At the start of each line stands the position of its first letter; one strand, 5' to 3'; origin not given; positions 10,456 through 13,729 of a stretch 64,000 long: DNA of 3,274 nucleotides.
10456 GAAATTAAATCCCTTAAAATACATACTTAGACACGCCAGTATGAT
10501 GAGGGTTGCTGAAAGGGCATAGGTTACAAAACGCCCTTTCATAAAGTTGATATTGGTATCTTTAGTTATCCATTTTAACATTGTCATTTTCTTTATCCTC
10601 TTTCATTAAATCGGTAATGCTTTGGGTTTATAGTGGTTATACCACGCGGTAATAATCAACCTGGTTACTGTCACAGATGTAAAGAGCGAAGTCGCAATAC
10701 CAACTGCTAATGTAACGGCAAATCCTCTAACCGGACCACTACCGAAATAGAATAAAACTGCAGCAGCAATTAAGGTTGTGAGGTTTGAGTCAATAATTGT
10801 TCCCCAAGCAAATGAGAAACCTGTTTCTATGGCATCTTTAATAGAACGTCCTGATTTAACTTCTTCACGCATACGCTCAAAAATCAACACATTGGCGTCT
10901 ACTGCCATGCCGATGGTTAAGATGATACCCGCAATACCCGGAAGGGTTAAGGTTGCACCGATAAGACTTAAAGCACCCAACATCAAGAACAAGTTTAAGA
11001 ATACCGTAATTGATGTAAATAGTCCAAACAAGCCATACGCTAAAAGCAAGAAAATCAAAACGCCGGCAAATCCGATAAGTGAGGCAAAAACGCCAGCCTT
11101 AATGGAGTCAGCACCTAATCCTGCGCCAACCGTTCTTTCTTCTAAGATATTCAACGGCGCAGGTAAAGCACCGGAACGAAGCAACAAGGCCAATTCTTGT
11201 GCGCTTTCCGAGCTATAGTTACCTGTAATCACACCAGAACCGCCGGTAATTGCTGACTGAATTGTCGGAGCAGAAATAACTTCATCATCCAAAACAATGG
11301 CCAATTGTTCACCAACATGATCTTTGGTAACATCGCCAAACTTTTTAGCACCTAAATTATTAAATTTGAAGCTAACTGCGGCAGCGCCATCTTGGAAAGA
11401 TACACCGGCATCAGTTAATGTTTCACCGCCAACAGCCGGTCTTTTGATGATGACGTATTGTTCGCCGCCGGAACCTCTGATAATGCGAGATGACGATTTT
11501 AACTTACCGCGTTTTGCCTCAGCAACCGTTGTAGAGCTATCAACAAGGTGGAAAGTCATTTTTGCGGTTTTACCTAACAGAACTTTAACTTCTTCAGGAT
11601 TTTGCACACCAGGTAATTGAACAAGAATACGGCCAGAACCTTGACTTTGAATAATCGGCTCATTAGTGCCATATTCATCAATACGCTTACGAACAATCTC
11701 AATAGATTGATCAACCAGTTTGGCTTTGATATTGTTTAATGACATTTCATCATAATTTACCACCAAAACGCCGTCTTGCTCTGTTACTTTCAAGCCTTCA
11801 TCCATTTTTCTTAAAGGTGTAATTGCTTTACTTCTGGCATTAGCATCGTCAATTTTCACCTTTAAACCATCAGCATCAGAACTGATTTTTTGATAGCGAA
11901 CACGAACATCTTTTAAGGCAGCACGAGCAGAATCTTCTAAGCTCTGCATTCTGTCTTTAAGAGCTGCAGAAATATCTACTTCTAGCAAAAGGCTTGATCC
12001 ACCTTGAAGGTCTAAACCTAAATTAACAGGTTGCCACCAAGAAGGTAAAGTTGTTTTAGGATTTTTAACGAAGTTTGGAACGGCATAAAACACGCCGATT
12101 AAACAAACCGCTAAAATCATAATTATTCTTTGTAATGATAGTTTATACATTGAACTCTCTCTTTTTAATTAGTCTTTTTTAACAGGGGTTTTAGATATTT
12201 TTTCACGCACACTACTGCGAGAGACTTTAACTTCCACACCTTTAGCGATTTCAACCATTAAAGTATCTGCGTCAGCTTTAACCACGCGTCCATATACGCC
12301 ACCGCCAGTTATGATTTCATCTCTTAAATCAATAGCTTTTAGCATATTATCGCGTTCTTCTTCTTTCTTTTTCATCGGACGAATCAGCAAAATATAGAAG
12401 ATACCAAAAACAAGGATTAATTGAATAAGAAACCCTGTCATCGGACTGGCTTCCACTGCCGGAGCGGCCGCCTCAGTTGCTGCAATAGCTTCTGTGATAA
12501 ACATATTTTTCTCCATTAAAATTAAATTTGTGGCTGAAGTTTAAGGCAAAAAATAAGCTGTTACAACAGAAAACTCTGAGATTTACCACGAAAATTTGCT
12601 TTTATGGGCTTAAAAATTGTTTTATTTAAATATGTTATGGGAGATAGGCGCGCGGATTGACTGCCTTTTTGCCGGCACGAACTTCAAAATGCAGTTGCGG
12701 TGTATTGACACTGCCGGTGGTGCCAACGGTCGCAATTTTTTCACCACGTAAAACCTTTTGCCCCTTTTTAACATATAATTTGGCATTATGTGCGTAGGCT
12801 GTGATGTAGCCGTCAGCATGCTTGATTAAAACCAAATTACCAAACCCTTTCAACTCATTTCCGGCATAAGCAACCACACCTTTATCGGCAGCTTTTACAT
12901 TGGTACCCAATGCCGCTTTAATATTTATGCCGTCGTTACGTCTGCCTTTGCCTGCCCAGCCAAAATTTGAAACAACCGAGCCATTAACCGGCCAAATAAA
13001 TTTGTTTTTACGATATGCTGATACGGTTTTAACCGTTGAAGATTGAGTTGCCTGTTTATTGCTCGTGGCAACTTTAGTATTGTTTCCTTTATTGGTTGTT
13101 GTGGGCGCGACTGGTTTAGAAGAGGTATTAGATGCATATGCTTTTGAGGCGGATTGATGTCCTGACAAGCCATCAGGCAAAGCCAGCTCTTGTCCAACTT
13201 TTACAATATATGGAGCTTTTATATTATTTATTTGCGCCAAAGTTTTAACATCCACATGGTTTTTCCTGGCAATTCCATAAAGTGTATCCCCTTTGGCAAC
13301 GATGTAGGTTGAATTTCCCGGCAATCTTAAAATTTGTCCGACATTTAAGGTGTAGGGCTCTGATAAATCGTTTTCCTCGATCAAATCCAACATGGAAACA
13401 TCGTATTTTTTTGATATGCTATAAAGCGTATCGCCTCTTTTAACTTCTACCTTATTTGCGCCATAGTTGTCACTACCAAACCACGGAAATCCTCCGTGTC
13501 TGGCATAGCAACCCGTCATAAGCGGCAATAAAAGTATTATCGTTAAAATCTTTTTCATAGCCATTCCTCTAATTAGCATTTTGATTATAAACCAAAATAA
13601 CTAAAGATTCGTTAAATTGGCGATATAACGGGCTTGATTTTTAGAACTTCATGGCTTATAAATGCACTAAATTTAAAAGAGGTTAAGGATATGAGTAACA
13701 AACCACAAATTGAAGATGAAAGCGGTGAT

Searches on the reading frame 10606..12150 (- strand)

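Call 15: search_protein_families(library=pfam, proteins=[window:10606-12150:-], max_evalue=0.001)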
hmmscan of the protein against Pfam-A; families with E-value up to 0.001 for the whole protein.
window:10606-12150:- (514 aa): 6 families
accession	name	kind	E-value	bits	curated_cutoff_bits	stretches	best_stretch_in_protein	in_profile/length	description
PF22599.2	SecDF_P1_head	-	8.1e-37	126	27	1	228-331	9-114/114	SecDF, P1 head subdomain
PF21760.3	SecD_1st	-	3.5e-26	90.9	27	1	146-204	1-59/60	Protein translocase subunit SecDF, P1 domain, N-terminal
PF02355.23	SecD_SecF_C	-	7.4e-18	65.1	20.5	1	335-504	15-187/189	Protein export membrane protein SecD/SecF, C-terminal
PF03176.21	MMPL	-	1.4e-07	31.2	20.5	1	379-499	173-298/333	MMPL family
PF07549.19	Sec_GG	-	3.3e-05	23.7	20.3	1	40-59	6-25/28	SecD/SecF GG Motif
PF13721.11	SecD-TM1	-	0.00056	20.8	30.5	0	8-30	8-30/103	SecD export protein N-terminal TM region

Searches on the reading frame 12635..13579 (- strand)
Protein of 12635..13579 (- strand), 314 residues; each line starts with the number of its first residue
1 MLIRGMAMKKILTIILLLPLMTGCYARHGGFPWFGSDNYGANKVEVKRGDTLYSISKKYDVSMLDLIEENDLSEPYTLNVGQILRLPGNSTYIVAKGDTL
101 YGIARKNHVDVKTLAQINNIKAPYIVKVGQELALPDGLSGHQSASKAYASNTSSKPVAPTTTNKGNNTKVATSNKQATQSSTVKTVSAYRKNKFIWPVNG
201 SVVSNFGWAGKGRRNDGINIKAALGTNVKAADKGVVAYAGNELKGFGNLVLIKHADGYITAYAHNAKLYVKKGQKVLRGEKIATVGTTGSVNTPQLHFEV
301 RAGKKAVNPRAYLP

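Call 15: search_protein_families(library=pfam, proteins=[window:12635-13579:-], max_evalue=0.001)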
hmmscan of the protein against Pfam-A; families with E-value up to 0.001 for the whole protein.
window:12635-13579:- (314 aa): 3 families
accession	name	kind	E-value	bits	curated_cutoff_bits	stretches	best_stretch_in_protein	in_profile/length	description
PF01551.29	Peptidase_M23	-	3.2e-31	107.8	28.7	1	214-309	2-96/96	Peptidase family M23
PF01476.26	LysM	-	4.5e-30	103.8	20.9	2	92-135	1-43/43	LysM domain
PF23473.1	LysM3_LYK4_5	-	6.2e-07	29.8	29.3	0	91-123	4-36/48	LYK4/5 LysM3 domain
